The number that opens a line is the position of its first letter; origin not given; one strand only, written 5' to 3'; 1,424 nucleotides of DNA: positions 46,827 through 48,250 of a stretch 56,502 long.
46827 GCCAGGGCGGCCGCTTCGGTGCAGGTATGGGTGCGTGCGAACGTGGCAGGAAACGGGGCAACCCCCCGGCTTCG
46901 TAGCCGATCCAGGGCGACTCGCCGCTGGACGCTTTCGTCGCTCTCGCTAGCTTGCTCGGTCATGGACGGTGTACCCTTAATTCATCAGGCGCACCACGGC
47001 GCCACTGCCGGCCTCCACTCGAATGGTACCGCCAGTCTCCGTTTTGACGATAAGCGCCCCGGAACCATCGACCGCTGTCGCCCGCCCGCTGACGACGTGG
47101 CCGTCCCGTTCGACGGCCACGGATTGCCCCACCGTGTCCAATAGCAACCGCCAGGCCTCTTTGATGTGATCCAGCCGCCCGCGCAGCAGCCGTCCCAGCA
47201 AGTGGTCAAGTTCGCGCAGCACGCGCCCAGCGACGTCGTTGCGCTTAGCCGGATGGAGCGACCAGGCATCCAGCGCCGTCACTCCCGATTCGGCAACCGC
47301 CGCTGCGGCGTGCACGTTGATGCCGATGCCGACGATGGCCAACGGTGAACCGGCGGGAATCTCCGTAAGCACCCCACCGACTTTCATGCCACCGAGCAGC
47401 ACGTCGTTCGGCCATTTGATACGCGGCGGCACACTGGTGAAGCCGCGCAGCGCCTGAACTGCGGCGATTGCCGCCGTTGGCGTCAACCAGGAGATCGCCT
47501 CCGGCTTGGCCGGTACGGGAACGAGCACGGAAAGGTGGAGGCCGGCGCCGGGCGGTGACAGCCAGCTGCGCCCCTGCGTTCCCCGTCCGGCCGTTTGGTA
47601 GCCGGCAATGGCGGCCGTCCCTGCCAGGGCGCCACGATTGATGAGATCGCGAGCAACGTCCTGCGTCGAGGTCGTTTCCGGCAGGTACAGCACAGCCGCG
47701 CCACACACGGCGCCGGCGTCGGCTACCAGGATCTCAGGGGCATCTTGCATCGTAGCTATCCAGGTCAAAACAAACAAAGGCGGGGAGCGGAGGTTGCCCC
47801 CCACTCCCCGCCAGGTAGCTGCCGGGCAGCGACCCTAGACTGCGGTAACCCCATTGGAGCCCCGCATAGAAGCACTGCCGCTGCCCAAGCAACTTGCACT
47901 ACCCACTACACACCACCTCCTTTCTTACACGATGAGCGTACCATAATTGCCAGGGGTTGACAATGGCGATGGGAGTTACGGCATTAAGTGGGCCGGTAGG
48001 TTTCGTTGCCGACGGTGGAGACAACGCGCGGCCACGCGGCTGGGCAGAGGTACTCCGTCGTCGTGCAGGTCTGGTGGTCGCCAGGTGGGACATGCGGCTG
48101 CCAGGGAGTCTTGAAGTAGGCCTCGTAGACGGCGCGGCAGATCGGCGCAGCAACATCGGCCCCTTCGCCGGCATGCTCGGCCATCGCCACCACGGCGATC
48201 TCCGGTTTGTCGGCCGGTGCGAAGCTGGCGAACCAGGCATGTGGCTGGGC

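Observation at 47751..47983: Structured leader (promoter, strong SD, Ser/Gly-rich 23-codon mini-ORF, 15-bp GNRA-capped terminator) 16 nt upstream of birA-lysS-serS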

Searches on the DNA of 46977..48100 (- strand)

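Call 4: search_rna_families(source=window, start=47600, end=48100, threshold=evalue, max_evalue=10, show_alignments=3)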
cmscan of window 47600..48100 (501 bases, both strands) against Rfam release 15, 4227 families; matches with E-value up to 10: 6.
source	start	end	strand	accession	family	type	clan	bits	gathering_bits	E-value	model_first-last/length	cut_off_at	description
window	47782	47932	-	RF01867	CC2171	Gene; sRNA;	-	20.6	75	0.026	1-159/159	no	caulobacter sRNA CC2171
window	47743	47828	-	RF01698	Chloroflexi-1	Gene; sRNA;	-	19.9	80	0.15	1-84/84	no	Chloroflexi-1 RNA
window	47775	47895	-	RF02829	Scr4115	Gene; sRNA;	-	18.7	58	5.6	1-109/109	no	Streptomyces RNA 4115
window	47776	47857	-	RF02354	BjrC80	Gene; sRNA;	-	16.4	80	0.72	1-162/162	no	Bradyrhizobiaceae sRNA BjrC80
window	47778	47802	-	RF03493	mir-1281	Gene; miRNA;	-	16.3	70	6.4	1-54/54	no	mir-1281 microRNA precursor family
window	47777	47812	-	RF04106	mir-1303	Gene; miRNA;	-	15.2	107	6.2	1-85/85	no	mir-1303 microRNA precursor family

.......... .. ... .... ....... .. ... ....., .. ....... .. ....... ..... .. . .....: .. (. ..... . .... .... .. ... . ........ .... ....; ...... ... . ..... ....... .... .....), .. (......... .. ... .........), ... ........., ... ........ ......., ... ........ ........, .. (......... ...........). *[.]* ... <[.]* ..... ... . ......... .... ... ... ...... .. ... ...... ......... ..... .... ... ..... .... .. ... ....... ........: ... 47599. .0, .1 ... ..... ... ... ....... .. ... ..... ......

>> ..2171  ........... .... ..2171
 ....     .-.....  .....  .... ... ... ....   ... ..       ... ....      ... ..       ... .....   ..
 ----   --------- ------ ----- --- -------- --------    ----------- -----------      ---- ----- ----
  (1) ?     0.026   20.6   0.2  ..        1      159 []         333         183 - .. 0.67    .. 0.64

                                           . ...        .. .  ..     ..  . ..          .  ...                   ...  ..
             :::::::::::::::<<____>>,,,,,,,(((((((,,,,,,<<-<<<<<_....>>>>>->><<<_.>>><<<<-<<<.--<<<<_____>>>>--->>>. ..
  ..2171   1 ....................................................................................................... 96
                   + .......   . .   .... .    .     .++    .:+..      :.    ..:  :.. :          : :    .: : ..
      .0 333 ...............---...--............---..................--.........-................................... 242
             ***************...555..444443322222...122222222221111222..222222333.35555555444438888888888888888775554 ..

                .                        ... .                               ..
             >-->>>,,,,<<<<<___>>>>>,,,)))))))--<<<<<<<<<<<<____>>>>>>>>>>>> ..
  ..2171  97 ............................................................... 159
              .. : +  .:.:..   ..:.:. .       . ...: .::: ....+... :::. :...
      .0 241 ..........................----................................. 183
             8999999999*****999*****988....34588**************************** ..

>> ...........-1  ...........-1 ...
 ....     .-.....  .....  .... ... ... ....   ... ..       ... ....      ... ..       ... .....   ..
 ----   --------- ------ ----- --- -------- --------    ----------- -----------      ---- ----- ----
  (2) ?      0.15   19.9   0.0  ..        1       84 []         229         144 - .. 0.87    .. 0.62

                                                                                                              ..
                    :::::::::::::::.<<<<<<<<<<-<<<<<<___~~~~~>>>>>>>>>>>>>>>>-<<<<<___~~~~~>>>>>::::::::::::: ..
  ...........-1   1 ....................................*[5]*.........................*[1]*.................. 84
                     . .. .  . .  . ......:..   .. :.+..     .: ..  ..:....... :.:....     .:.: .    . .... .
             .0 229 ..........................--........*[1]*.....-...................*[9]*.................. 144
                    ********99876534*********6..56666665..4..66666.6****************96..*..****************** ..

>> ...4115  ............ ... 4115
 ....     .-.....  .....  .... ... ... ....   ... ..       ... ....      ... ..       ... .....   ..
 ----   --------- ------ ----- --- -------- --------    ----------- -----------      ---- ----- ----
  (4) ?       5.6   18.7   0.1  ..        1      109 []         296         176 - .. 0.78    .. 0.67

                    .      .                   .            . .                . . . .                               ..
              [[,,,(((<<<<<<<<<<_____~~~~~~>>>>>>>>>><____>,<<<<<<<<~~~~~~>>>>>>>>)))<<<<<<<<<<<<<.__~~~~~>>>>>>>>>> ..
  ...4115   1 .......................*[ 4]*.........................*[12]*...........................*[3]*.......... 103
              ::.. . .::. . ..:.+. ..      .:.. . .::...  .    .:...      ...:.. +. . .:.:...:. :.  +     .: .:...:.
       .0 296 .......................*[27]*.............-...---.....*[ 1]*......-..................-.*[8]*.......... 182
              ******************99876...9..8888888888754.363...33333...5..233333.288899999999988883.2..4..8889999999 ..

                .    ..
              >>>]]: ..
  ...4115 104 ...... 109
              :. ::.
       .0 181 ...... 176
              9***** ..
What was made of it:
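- On Any Rfam 15 riboswitch or cis-regulatory family: The best sub-threshold hits are CC2171 at 20.6 bits against 75 and Chloroflexi-1 at 19.9 against 80 (call 4).
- Closest known: Rfam CC2171. Different: The scores are 20.6 and 19.9 bits against gathering scores of 75 and 80 (call 4).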

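Call 32: build_rna_model(alignment_id=A3)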
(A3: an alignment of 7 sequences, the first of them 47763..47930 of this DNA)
Model R1 built from alignment A3 (7 sequences, 180 columns); structure: RNAalifold consensus.
model positions 171; base pairs 50; branch points 2; effective number of sequences 1.2; information 0.59 bits per position. Calibrated on 0.2 Mb of random sequence (short: E-values are rough).
structure used (alignment columns):
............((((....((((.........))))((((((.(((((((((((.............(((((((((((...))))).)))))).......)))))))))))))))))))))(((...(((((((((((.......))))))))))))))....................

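Call 33: search_with_rna_model(model_id=R1, sources=[window, L001, L004, L005, L006, L007, L008, L009, L010, L011, L012, L013, L014, L015, L016, L017, L018, L019, L020, L021, L022, L023, L024, L025, L026, L027, L028, L029, L030, L031, L032, L033, L034, L035, L036, L037, L038, L039, L040, L041, L042, L043, L044, L045, L046, L047, L048, L049, L050, L051, L052, L053, L054, L055, L056, L057, L058, L059, L060, L061, L062, L063, L064, L065, L066, L067, L068, L069, L070, L071, L072, L073, L074, L075, L076, L077, L078, L079, L080, L085], max_evalue=10)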
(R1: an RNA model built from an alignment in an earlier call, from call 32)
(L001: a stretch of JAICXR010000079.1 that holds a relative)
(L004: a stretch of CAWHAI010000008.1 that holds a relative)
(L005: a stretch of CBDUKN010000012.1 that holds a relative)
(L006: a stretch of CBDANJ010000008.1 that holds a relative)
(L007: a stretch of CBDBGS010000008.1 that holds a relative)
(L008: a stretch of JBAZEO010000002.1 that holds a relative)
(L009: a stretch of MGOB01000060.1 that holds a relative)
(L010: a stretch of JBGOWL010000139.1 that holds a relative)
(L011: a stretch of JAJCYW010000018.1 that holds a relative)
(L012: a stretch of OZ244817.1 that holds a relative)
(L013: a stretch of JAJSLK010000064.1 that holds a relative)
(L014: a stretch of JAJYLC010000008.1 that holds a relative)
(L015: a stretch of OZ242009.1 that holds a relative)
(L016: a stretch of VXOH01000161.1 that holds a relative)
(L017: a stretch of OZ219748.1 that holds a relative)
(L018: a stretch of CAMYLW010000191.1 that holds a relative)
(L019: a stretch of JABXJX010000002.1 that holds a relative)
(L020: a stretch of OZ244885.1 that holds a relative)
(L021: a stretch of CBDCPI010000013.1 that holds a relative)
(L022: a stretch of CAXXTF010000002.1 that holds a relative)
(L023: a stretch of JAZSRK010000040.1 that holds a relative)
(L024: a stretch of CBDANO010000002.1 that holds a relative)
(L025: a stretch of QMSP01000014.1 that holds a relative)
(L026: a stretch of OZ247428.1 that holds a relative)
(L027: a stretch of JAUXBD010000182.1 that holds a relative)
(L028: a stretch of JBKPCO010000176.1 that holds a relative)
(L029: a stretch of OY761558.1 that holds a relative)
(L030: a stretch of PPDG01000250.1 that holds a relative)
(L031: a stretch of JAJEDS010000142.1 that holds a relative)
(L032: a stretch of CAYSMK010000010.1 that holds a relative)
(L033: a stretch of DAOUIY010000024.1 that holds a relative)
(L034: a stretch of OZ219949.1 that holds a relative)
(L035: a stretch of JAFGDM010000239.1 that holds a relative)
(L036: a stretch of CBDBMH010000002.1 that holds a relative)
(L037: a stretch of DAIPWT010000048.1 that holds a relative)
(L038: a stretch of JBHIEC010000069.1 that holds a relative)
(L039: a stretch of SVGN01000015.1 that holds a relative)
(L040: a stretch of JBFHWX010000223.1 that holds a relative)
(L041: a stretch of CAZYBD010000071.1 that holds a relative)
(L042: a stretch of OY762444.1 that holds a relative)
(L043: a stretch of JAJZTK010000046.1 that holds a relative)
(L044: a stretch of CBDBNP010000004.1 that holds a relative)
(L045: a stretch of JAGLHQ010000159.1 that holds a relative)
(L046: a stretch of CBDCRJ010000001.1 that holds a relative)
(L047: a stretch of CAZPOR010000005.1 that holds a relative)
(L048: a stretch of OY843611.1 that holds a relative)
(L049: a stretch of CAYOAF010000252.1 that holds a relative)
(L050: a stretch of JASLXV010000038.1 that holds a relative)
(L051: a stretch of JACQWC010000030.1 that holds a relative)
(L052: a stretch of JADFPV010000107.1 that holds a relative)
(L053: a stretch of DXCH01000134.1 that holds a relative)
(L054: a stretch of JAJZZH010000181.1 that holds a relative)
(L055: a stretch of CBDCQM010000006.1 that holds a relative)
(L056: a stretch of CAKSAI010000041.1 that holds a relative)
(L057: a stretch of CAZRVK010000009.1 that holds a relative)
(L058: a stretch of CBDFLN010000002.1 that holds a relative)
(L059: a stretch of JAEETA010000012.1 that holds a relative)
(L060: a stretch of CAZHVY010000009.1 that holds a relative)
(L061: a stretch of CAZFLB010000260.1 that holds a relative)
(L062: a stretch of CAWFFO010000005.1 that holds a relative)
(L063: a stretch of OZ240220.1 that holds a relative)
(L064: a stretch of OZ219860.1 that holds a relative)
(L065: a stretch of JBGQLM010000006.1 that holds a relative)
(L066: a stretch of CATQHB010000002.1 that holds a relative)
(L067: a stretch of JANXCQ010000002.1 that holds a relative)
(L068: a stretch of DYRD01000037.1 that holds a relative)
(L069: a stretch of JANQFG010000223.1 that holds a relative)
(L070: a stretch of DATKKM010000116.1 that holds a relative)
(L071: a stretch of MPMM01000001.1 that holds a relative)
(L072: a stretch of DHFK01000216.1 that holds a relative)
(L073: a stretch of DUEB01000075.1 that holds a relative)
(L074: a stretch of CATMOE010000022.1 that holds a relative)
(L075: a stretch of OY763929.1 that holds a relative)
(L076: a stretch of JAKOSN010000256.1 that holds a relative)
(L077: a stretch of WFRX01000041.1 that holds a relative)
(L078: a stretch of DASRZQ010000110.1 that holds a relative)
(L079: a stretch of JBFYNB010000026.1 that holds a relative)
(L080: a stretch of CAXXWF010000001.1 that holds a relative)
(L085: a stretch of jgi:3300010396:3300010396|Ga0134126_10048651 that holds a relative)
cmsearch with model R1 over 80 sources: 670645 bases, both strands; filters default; matches with E-value up to 10: 18.
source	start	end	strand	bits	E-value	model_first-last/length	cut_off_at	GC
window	47760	47930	-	185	1.4e-59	1-171/171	no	0.61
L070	3743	3903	+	36.4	1.2e-09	1-171/171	no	0.56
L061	772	940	+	24.8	9.4e-06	1-171/171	no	0.51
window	47779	47812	+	18.7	0.001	119-152/171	no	0.82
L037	6304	6426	+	15.8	0.0095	1-171/171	no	0.61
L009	3737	3931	+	15.1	0.017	1-171/171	no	0.62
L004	7645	7675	-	14.2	0.033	120-151/171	no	0.74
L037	6326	6461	-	13.4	0.06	1-171/171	no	0.62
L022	3762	3944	+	13.3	0.069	1-171/171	no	0.57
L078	1746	1911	-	12.3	0.15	1-171/171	no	0.49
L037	1835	1876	-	11.6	0.24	37-114/171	no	0.74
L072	2089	2163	+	11.2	0.35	1-171/171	no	0.61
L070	7457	7487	-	10.4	0.63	120-151/171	no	0.68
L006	3783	3917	-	10.1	0.8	1-171/171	no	0.57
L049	3986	4080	+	8.4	2.9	1-171/171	no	0.72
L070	7423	7504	+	7.7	5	1-171/171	no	0.67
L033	6984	7062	-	7.5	5.8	13-118/171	no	0.62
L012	2641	2656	-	7.4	6.4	21-36/171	no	0.62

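Call 34: search_with_rna_model(model_id=R1, sources=[L070, L061, L009, L022], max_evalue=1, show_alignments=4)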
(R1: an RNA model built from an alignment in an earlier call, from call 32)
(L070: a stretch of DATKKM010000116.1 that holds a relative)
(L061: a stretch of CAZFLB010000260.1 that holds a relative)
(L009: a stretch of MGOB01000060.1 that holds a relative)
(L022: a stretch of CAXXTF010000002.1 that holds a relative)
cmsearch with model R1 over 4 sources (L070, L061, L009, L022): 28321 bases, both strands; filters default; matches with E-value up to 1: 7.
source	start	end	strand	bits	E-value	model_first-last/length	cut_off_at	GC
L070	3743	3903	+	36.4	4.9e-11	1-171/171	no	0.56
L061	772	940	+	24.8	4e-07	1-171/171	no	0.51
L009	3737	3931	+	15.1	0.0007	1-171/171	no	0.62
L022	3762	3944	+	13.3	0.0029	1-171/171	no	0.57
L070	7457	7487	-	10.4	0.026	120-151/171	no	0.68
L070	7423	7504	+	7.7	0.21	1-171/171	no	0.67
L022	1911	1934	+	6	0.78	124-147/171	no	0.75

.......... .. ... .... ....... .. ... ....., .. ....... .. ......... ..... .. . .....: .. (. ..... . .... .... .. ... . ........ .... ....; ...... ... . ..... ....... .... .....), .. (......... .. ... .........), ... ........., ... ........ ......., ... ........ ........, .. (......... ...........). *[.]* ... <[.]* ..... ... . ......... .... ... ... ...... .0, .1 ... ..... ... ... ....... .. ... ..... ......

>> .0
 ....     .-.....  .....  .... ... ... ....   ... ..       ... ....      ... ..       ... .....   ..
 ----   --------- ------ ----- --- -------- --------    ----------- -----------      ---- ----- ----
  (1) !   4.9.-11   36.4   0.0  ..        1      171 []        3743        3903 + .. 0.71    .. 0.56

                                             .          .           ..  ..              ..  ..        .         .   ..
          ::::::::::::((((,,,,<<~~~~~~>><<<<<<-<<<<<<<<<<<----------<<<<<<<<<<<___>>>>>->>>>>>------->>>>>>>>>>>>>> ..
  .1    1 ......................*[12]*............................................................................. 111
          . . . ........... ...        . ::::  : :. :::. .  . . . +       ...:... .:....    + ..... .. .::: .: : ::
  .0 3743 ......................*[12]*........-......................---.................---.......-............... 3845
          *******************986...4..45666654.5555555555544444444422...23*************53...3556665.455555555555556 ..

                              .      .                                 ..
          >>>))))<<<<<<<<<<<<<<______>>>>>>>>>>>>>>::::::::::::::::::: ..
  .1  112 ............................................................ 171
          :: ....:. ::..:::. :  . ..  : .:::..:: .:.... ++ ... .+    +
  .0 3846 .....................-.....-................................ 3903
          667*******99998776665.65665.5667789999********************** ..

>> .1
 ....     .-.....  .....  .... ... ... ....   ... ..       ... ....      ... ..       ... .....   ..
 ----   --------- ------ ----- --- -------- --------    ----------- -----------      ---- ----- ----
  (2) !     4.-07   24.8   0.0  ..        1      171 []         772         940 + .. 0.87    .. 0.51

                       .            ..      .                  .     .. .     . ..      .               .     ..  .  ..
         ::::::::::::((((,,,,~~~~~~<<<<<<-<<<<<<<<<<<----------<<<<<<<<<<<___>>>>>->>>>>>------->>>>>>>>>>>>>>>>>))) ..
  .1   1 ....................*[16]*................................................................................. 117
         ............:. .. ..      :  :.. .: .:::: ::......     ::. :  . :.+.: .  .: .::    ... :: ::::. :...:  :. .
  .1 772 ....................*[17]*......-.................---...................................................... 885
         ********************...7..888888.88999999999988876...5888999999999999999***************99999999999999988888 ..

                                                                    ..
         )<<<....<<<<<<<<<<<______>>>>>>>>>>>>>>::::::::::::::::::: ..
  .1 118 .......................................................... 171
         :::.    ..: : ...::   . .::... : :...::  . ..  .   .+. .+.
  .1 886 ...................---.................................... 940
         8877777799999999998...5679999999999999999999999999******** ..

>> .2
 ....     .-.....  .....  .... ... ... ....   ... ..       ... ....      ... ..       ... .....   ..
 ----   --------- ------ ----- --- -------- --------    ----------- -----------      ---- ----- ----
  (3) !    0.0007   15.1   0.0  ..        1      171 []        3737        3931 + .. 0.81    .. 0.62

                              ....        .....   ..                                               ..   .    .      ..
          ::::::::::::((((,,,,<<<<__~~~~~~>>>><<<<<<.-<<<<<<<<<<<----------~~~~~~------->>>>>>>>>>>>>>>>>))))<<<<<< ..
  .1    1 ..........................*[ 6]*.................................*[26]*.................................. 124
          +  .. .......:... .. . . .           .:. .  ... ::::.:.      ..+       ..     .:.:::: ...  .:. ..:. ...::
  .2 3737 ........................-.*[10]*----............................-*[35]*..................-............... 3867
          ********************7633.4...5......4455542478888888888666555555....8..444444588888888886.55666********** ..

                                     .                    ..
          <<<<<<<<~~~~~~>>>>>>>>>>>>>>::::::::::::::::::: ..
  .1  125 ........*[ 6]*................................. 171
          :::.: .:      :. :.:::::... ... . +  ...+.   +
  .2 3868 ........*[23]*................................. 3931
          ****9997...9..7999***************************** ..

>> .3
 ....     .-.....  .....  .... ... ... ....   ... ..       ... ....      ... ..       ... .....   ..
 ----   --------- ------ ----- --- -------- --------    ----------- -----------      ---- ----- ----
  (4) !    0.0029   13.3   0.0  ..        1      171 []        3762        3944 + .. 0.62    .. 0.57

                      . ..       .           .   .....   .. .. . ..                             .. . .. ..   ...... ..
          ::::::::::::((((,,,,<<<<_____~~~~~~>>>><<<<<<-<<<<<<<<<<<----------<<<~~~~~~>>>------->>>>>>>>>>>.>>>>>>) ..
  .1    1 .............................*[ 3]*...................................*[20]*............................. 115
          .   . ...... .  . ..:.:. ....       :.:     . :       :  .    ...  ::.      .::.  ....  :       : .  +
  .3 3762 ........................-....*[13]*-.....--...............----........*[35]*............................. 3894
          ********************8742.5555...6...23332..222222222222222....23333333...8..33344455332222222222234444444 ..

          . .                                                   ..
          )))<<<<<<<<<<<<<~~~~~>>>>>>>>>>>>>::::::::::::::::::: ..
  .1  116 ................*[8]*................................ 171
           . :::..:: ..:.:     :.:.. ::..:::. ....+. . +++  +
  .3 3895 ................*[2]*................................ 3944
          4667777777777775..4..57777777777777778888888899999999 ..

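Call 44: search_rna_families(sources=[L009, L052, L022, L070, L061, L091, L087], threshold=evalue, max_evalue=0.1)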
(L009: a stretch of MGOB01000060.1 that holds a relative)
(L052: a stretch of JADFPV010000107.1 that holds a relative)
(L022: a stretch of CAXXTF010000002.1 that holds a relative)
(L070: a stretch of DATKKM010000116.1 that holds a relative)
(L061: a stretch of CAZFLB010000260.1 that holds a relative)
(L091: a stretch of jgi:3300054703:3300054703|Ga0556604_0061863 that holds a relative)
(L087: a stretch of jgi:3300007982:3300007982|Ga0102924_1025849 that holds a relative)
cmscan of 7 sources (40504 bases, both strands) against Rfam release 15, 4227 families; matches with E-value up to 0.1: 5.
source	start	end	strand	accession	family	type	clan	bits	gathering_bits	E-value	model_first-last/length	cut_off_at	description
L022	1639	1999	+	RF00010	RNaseP_bact_a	Gene; ribozyme;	CL00002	304.4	100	7e-99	1-367/367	no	Bacterial RNase P class A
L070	1607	1966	+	RF00010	RNaseP_bact_a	Gene; ribozyme;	CL00002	274.4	100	1e-88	1-367/367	no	Bacterial RNase P class A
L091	978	1245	-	RF01854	Bacteria_large_SRP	Gene;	CL00003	166.4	60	2.5e-27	1-256/256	no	Bacterial large signal recognition particle RNA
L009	754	844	+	RF01051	c-di-GMP-I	Cis-reg; riboswitch;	CL00126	74.2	35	6.8e-13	1-87/87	no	c-di-GMP-I riboswitch aptamer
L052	3875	3955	-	RF02621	BSnc120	Gene; sRNA;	-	29.4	114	0.0063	1-88/88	no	Brucella sRNA 120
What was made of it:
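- On Any Rfam 15 riboswitch or cis-regulatory family: Related loci give only unrelated RNase P, SRP and c-di-GMP-I hits elsewhere (call 44).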
